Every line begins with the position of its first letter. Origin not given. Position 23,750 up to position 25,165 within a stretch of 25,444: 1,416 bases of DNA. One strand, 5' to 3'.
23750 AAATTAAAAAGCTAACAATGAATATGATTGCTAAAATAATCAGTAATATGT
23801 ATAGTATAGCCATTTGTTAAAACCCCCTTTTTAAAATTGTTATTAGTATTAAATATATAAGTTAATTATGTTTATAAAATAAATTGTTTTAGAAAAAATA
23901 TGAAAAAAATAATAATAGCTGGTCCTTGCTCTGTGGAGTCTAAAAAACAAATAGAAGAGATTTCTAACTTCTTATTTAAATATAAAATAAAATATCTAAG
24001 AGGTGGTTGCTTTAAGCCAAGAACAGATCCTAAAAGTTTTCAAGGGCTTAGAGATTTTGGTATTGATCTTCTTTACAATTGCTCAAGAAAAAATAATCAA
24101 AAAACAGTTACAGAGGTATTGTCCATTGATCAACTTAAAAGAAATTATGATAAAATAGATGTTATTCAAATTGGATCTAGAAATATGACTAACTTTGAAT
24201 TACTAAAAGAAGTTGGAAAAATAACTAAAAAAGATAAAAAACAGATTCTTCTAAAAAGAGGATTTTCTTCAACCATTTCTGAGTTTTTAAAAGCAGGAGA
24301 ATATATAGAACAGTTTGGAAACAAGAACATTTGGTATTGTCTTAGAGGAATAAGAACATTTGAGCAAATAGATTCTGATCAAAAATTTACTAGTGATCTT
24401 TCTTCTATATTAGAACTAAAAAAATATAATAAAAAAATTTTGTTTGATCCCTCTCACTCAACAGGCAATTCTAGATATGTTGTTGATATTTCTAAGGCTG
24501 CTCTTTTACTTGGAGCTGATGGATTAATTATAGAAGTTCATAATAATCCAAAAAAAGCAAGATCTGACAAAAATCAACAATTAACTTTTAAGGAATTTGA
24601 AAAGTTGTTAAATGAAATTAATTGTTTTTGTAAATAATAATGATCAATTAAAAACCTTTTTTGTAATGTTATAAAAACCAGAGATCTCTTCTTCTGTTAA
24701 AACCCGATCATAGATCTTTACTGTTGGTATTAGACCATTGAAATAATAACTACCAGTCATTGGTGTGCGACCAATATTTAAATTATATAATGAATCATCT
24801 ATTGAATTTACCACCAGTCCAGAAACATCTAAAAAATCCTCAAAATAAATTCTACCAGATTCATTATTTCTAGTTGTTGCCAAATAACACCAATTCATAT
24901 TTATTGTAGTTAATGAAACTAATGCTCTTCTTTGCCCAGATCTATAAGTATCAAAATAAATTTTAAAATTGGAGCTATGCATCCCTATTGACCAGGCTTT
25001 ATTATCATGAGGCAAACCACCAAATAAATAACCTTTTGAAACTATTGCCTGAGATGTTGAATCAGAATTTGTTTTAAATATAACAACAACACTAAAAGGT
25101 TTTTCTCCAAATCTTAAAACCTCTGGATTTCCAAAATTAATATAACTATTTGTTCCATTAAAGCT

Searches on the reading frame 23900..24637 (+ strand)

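Call 5: search_protein_families(library=pfam, proteins=[window:23900-24637:+], max_evalue=0.1)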
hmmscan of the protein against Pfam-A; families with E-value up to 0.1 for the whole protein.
window:23900-24637:+ (245 aa): 3 families
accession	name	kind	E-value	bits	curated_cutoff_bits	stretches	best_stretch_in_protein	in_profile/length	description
PF00793.26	DAHP_synth_1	-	2.4e-57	194.4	25.5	1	4-237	19-258/270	DAHP synthetase I family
PF03102.20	NeuB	-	0.0014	18.5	22.1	1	75-240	81-229/241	NeuB family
PF00427.26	PBS_linker_poly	-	0.083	13.4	28.7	0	112-144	90-122/126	Phycobilisome Linker polypeptide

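Call 8: search_protein_families(library=ncbifam, proteins=[window:23900-24637:+], max_evalue=0.1)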
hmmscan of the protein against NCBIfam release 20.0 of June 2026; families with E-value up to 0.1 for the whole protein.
window:23900-24637:+ (245 aa): 8 families
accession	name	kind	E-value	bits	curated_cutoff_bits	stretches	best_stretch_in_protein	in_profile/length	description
NF006421.0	PRK08673.1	subfamily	2.2e-83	280.3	335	1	3-242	95-328/338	3-deoxy-7-phosphoheptulonate synthase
TIGR01361.1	DAHP_synth_Bsub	equivalog_domain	6.7e-77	258.4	267.75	1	3-242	26-259/260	3-deoxy-7-phosphoheptulonate synthase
NF009239.0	PRK12595.1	equivalog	2.1e-73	247.3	279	1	2-243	118-353/360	bifunctional 3-deoxy-7-phosphoheptulonate synthase/chorismate mutase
NF009933.0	PRK13396.1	subfamily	4.8e-65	219.8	486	1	4-242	103-336/352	3-deoxy-7-phosphoheptulonate synthase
NF041229.1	BagF_FevY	exception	3.9e-49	167.7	700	1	4-236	92-318/340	phospho-2-dehydro-3-deoxyheptonate aldolase BagF/FevY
NF003543.0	PRK05198.1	equivalog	3.3e-24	85.4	242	1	3-241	18-265/273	3-deoxy-8-phosphooctulonate synthase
TIGR01362.1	KDO8P_synth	equivalog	4.5e-24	85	314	1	2-240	2-249/258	3-deoxy-8-phosphooctulonate synthase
NF009109.0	PRK12457.1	equivalog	2.8e-09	36.6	457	1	52-241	73-266/281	3-deoxy-8-phosphooctulonate synthase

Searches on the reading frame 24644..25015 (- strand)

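Call 5: search_protein_families(library=pfam, proteins=[window:24644-25015:-], max_evalue=0.1)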
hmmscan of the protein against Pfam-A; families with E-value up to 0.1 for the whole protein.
window:24644-25015:- (123 aa): 1 family
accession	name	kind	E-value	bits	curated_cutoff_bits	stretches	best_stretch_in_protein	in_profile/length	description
PF13385.13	Laminin_G_3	-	8.2e-12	46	27.6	1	5-112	44-151/151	Concanavalin A-like lectin/glucanases superfamily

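Call 8: search_protein_families(library=ncbifam, proteins=[window:24644-25015:-], max_evalue=0.1)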
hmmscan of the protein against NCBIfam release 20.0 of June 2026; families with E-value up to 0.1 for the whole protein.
window:24644-25015:- (123 aa): 1 family
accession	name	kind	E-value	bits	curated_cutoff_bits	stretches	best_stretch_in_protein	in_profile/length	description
NF052521.1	TafC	equivalog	3.9e-07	29.5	410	1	26-118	268-363/373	TafC family fimbrial protein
